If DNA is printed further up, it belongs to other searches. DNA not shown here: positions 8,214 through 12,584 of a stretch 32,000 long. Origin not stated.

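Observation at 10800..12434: A-less NRPS module: C-T with no adenylation domain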

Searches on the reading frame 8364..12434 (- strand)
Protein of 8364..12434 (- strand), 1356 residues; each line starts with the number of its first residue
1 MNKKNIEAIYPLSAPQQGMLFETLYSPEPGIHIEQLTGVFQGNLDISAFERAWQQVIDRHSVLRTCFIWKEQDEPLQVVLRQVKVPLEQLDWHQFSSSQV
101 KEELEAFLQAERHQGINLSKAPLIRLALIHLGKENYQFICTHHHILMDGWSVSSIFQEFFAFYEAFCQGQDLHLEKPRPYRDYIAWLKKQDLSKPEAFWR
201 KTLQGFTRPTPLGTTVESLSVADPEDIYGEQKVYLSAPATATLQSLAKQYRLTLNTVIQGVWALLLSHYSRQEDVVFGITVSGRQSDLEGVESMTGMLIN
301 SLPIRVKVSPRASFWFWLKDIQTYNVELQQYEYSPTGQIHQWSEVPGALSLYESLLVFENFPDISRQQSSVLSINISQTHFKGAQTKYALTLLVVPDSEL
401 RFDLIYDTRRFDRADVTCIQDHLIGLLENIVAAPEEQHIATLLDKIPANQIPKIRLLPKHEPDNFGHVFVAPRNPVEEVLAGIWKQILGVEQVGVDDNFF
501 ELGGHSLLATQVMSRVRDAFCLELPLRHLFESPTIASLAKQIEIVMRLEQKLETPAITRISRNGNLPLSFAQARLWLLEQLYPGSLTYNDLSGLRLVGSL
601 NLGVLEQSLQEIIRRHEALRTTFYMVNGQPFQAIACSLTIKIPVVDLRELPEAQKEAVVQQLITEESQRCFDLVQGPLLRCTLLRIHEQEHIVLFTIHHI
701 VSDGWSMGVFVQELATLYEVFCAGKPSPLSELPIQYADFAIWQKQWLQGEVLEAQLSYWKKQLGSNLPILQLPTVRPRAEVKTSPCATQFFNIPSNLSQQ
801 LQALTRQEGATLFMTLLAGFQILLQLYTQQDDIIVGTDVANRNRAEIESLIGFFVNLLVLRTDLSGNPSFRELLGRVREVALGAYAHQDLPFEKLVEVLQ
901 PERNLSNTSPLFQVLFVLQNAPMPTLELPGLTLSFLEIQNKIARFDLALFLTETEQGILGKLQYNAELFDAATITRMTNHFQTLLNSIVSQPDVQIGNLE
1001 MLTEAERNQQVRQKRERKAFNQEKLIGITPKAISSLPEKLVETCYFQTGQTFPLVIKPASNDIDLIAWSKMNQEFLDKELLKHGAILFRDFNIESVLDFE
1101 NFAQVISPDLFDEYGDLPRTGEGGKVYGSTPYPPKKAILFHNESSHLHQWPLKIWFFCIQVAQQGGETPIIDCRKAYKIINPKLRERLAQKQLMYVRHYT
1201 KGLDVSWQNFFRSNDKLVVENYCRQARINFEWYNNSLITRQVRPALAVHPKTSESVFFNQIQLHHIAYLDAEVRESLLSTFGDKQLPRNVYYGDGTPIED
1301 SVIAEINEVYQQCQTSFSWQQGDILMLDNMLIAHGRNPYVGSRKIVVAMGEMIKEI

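Call 4: search_protein_families(library=pfam, proteins=[window:8364-12434:-], max_evalue=0.01)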
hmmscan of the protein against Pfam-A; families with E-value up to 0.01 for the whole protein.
window:8364-12434:- (1356 aa): 3 families
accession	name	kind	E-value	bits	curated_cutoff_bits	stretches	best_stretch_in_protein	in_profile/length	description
PF00668.25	Condensation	-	1.4e-205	683.8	30.6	2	564-1009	3-454/456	Condensation domain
PF02668.22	TauD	-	2.8e-46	159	27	1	1062-1348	13-266/267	Taurine catabolism dioxygenase TauD, TfdA family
PF00550.31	PP-binding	-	2.4e-16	60.2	20.8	1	479-541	2-66/67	Phosphopantetheine attachment site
